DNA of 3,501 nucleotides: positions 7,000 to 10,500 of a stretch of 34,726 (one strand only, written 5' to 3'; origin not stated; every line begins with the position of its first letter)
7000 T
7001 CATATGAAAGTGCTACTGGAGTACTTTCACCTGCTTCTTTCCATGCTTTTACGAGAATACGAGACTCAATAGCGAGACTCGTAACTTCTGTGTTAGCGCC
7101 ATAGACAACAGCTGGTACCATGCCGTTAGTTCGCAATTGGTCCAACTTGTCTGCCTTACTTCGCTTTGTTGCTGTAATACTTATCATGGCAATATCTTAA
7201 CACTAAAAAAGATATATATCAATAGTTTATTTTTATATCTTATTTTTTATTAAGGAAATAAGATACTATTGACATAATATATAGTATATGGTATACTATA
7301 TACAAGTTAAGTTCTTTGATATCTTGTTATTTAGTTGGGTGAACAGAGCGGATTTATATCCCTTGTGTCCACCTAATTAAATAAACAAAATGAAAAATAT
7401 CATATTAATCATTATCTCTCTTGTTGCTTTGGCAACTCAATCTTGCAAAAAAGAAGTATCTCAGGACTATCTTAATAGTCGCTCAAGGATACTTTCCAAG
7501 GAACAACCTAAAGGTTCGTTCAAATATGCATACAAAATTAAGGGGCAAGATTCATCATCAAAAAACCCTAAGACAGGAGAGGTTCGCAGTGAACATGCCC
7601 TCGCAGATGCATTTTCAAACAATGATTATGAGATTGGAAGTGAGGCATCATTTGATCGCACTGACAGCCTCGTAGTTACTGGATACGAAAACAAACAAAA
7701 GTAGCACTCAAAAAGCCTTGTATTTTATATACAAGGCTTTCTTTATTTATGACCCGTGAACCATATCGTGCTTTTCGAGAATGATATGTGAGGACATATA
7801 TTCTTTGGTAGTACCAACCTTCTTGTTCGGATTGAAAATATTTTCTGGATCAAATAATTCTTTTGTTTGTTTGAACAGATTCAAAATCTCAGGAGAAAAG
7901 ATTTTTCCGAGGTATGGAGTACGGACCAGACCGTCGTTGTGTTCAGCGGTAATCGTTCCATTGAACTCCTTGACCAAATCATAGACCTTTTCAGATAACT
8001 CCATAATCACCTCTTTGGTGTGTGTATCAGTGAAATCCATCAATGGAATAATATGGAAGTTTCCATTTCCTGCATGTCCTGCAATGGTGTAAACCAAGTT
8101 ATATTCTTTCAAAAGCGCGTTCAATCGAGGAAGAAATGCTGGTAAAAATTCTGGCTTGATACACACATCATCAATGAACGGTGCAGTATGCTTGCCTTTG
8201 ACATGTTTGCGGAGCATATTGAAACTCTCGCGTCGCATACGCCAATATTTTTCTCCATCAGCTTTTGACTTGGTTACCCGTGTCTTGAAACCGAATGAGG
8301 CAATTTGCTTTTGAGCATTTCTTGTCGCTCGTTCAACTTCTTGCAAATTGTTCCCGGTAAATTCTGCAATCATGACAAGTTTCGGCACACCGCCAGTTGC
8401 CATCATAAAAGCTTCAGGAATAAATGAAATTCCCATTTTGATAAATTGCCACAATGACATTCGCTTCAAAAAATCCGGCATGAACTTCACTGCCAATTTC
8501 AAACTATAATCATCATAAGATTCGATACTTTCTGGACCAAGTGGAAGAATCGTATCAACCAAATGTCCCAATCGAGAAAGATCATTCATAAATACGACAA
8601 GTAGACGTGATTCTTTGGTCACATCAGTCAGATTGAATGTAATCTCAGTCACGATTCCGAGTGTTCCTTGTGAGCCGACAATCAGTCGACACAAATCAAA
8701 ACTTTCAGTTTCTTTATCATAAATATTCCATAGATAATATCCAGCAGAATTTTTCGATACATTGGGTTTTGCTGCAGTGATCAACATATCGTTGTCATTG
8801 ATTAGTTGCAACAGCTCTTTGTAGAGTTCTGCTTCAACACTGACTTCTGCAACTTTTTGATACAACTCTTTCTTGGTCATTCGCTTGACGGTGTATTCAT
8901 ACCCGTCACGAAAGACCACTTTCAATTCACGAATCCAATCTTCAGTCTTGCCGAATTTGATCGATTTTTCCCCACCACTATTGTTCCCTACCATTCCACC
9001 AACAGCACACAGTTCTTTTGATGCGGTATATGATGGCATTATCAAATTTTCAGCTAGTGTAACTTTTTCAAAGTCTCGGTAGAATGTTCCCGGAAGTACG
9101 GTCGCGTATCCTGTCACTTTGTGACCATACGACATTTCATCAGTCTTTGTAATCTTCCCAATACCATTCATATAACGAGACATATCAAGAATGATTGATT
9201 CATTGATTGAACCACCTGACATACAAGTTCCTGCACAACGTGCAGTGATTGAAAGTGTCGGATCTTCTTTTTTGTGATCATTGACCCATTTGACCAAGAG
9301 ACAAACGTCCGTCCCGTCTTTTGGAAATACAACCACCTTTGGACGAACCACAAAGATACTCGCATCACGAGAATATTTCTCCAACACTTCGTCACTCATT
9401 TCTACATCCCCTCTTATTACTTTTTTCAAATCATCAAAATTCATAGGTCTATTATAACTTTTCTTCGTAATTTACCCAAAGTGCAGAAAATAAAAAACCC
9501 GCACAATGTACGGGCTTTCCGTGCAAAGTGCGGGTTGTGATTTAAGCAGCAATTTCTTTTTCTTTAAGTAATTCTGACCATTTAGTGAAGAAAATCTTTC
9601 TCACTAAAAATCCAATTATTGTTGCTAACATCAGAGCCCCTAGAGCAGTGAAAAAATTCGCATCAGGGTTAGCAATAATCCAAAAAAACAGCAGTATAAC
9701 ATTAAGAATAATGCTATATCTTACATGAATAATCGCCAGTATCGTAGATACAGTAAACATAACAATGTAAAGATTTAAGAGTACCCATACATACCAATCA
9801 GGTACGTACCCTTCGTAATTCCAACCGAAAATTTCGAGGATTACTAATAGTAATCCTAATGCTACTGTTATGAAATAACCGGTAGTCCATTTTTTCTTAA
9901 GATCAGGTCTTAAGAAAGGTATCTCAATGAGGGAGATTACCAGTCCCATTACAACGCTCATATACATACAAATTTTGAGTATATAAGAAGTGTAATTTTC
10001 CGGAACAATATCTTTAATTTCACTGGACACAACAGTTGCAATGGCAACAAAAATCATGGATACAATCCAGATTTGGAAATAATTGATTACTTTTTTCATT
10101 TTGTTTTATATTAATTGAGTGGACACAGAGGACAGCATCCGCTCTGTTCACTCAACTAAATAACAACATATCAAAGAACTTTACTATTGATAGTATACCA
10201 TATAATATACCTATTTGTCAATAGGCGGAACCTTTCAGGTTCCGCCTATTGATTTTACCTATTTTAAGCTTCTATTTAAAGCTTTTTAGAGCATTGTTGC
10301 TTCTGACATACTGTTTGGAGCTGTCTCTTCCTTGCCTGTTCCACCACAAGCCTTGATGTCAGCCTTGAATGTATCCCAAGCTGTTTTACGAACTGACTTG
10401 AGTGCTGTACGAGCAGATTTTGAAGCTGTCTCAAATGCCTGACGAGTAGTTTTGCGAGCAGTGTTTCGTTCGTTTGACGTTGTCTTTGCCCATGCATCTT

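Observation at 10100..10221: Leader motif copy 2 in front of a polytopic membrane protein of unknown family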

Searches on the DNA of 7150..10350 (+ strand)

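Call 6: search_rna_families(source=window, start=7150, end=10350, threshold=evalue, max_evalue=10, show_alignments=4)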
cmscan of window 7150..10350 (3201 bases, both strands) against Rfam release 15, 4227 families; matches with E-value up to 10: 9.
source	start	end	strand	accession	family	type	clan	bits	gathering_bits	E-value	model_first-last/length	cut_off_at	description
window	8367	8451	+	RF01952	SOX2OT_exon2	Gene; lncRNA;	-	20.6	45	0.12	1-69/69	no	SOX2 overlapping transcript exon 2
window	8412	8520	-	RF01515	Afu_514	Gene; snRNA; snoRNA; CD-box;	-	20.6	39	0.78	1-106/106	no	A. fumigatus snoRNA Afu_514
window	10215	10255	+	RF04070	MIR6440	Gene; miRNA;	-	20.4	95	1.7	1-108/108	no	MIR6440 microRNA precursor family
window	7549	7752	+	RF00557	L10_leader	Cis-reg; leader;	-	19.9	44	3.3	1-138/138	no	Ribosomal protein L10 leader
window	9616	9681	-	RF00731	mir-155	Gene; miRNA;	-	19.5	56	2.1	1-65/65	no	mir-155 microRNA precursor family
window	10071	10205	+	RF04130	MIR7996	Gene; miRNA;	-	19.2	119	3.5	1-190/190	no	MIR7996 microRNA precursor family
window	10168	10259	+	RF00558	L20_leader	Cis-reg; leader;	-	18.8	58.7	2.3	1-127/127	no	Ribosomal protein L20 leader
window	8162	8280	+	RF04317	aceE-II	Cis-reg;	-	18.6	100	0.078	1-190/190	no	aceE-II ncRNA motif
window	9491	9603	-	RF00512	Leu_leader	Cis-reg; leader;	-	16.1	50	6.8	1-148/148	no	Leucine operon leader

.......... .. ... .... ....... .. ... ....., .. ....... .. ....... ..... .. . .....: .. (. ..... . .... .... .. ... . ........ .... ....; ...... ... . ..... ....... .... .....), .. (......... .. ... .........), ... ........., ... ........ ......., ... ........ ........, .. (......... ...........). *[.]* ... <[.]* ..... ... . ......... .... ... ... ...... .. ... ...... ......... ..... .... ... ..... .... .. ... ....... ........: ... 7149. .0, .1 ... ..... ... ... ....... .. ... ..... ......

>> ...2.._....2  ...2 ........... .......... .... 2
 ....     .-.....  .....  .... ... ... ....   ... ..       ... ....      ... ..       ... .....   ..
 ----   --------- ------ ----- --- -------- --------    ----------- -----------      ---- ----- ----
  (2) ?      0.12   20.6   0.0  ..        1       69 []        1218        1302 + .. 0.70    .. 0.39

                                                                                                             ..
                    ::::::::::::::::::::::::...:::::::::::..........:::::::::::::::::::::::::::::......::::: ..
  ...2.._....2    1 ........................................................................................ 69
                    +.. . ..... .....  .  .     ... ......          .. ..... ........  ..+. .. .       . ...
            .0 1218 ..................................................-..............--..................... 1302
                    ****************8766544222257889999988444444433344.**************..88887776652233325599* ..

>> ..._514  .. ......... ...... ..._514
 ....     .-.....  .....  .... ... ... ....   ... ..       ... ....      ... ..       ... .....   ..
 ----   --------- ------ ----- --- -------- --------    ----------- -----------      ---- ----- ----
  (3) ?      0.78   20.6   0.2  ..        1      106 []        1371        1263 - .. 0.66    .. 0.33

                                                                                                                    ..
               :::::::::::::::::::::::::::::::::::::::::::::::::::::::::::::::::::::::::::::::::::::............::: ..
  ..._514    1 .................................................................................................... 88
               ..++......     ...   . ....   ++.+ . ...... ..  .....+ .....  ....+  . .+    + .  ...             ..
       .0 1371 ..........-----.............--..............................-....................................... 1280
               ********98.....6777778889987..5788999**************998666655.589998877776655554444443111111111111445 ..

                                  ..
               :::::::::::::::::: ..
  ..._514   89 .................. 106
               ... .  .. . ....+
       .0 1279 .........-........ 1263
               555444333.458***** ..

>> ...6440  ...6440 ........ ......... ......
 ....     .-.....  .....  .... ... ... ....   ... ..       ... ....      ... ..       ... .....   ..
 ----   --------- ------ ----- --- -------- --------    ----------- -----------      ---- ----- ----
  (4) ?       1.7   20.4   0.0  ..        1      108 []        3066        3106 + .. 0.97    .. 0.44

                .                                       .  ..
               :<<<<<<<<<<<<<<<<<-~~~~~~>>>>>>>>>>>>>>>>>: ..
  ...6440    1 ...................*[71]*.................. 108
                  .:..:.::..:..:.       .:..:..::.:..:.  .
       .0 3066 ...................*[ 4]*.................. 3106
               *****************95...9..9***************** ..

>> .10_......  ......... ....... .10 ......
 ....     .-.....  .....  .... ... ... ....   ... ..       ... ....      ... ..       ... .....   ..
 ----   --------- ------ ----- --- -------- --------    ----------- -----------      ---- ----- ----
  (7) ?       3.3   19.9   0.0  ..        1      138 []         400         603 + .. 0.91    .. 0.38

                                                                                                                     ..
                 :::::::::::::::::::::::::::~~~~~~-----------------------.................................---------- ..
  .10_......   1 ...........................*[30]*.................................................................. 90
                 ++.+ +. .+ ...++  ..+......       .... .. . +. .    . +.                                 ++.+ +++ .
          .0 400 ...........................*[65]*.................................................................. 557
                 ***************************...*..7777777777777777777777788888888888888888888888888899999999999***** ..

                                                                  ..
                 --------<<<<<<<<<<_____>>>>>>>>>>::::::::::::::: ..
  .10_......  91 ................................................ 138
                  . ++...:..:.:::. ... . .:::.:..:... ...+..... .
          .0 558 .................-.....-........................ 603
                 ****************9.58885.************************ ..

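Call 55: build_rna_model(alignment_id=A4, structure=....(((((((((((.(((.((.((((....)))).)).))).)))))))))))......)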
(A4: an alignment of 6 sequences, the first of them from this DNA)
Model R1 built from alignment A4 (6 sequences, 60 columns); structure: as given.
model positions 58; base pairs 20; branch points 0; effective number of sequences 3.53; information 0.961 bits per position. Calibrated on 0.2 Mb of random sequence (short: E-values are rough).
structure used (alignment columns):
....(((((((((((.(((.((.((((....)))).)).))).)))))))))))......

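Call 56: search_with_rna_model(model_id=R1, sources=[window, L001, L002, L004, L005, L006, L009, L010, L013, L014], max_evalue=10)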
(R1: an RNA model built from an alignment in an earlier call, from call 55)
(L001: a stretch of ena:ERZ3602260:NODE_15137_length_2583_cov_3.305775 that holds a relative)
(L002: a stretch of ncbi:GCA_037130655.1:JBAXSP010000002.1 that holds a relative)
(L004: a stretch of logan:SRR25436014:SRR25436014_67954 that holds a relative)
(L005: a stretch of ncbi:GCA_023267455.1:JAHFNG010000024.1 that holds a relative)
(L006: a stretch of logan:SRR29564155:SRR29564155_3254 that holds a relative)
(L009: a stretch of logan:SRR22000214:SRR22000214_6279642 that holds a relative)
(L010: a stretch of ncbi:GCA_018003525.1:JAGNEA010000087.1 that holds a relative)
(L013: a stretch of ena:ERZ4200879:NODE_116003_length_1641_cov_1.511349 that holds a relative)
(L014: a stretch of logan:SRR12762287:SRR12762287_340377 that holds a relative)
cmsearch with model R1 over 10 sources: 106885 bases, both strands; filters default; matches with E-value up to 10: 10.
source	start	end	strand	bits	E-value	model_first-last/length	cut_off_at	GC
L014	671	728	+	85.5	1.3e-16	1-58/58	no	0.36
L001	1724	1781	+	85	1.7e-16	1-58/58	no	0.36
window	10106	10163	-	84.9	1.8e-16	1-58/58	no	0.38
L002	7262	7319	+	79.7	2.9e-15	1-58/58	no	0.28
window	7327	7385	+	77.8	8e-15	1-58/58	no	0.34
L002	12065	12123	-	70.7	3.6e-13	1-58/58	no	0.39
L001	1723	1775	-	21.8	0.095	1-58/58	no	0.42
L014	670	722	-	21.8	0.099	1-58/58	no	0.42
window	10112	10164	+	21.6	0.11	1-58/58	no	0.43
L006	16494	16543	+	15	3.9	1-58/58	no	0.28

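Call 85: build_rna_model(alignment_id=A4, structure=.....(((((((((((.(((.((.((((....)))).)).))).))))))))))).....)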
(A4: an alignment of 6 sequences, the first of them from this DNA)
Model R2 built from alignment A4 (6 sequences, 60 columns); structure: as given.
model positions 58; base pairs 20; branch points 0; effective number of sequences 2.39; information 0.961 bits per position. Calibrated on 0.2 Mb of random sequence (short: E-values are rough).
structure used (alignment columns):
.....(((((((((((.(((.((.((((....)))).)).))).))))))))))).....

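Call 86: search_with_rna_model(model_id=R2, source=window, filters=off, max_evalue=10)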
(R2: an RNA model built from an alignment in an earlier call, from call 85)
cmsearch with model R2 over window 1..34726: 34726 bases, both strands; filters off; matches with E-value up to 10: 14.
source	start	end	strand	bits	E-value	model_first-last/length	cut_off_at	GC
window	10106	10163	-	86.6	4.7e-20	1-58/58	no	0.38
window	7327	7385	+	79.7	3.2e-18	1-58/58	no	0.34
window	7326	7384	-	41.2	5.4e-08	1-58/58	no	0.36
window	10106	10164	+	39.5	1.6e-07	1-58/58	no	0.39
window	10214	10257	+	17.1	0.14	1-58/58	no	0.41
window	22423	22476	-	16.8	0.17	1-58/58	no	0.33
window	22428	22473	+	16.6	0.2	1-58/58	no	0.35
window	10213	10256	-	15.4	0.39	1-58/58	no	0.41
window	832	883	-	11.4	4.6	1-58/58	no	0.27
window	25933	25980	-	11.2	5.3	1-58/58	no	0.29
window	23290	23319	+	10.9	6.4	1-58/58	no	0.23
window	3711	3743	+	10.4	8.7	1-58/58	no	0.18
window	23010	23036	-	10.3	9.3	1-58/58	no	0.22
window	833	884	+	10.1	10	1-58/58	no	0.25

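Call 87: search_with_rna_model(model_id=R2, sources=[L001, L002, L004, L005, L006, L009, L010, L013, L014, L135, L136, L137, L138, L139, L140, L141, L142, L033, L056, L057, L075, L089, L099, L128, L129, L054, L050, L112, L024, L069], max_evalue=1)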
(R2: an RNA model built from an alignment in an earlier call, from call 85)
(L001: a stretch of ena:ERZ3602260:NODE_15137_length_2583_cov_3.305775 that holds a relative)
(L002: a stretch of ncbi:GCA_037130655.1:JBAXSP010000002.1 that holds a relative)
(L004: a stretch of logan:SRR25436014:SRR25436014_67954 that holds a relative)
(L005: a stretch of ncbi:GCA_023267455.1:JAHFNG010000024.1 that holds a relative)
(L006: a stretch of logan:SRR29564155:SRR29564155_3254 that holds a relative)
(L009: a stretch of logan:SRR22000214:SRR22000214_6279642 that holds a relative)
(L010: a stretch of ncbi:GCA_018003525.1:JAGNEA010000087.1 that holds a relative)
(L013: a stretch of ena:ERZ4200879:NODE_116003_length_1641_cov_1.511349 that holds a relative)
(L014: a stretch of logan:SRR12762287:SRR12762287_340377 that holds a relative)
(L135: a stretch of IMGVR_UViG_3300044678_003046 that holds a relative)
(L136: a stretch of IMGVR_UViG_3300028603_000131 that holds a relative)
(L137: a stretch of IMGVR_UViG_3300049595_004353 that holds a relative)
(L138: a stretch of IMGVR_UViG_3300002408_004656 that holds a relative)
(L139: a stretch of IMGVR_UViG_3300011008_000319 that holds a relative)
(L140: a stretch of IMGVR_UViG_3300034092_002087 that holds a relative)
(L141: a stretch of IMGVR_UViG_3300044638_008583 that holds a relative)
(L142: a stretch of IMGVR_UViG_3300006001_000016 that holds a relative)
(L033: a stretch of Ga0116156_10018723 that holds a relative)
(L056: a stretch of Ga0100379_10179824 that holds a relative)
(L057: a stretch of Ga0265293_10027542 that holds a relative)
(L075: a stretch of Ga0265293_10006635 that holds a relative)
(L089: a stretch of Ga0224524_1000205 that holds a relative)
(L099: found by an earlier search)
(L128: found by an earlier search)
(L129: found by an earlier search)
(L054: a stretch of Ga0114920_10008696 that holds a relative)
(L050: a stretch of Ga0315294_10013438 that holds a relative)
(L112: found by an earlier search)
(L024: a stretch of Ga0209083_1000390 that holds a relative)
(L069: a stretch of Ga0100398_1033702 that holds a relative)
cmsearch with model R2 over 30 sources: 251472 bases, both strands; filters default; matches with E-value up to 1: 11.
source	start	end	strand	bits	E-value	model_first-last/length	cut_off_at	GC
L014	671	728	+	87.3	2.2e-19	1-58/58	no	0.36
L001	1724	1781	+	86.8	3e-19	1-58/58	no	0.36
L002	7262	7319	+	82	5.4e-18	1-58/58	no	0.28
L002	12065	12123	-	76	2.2e-16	1-58/58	no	0.39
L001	1723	1781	-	41.6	3.1e-07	1-58/58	no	0.37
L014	670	728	-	40.5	6e-07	1-58/58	no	0.37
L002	7261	7318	-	40.5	6.2e-07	1-58/58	no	0.29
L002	12066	12124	+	37.1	4.8e-06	1-58/58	no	0.39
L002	9450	9507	+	30.5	0.00028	1-58/58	no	0.31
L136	11016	11048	-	19.4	0.25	14-44/58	no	0.58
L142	4544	4586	-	18.2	0.53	1-58/58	no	0.63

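Call 88: search_with_rna_model(model_id=R2, source=L002, start=9380, end=9530, filters=off, max_evalue=1, show_alignments=1)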
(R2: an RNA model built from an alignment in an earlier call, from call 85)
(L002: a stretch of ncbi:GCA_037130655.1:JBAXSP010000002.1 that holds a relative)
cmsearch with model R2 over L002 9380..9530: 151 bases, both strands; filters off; matches with E-value up to 1: 4.
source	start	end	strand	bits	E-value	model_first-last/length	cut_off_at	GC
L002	9450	9507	+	30.5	1.7e-07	1-58/58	no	0.31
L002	9449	9506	-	22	3.1e-05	1-58/58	no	0.31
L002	9400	9426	-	5.2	0.9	1-58/58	no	0.11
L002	9400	9423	+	5.2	0.9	1-58/58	no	0.12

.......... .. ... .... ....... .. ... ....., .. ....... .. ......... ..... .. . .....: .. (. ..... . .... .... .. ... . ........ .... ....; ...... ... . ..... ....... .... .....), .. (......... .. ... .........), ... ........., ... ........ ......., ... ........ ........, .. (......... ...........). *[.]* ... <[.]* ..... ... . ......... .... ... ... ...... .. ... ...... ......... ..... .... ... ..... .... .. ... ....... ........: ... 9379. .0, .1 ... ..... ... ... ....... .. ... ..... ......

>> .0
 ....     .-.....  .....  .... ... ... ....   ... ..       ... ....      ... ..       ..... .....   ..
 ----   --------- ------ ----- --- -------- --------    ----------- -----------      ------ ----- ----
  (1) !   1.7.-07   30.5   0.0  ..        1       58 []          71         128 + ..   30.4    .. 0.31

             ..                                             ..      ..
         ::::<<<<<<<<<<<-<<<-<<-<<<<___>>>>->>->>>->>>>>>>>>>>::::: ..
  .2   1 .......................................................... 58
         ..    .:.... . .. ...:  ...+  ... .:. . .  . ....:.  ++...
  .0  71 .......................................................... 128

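Call 94: search_dna_similar(query=window:10085-10260:-, collection=phages, mode=distant, max_evalue=0.01, max_rows=5)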
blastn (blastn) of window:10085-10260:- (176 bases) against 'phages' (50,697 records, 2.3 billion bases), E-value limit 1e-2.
No match.

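Call 95: search_dna_similar(query=window:10085-10260:-, collection=plasmids, mode=distant, max_evalue=0.01, max_rows=5)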
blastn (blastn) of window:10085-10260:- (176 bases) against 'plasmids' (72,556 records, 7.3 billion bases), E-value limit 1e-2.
No match.
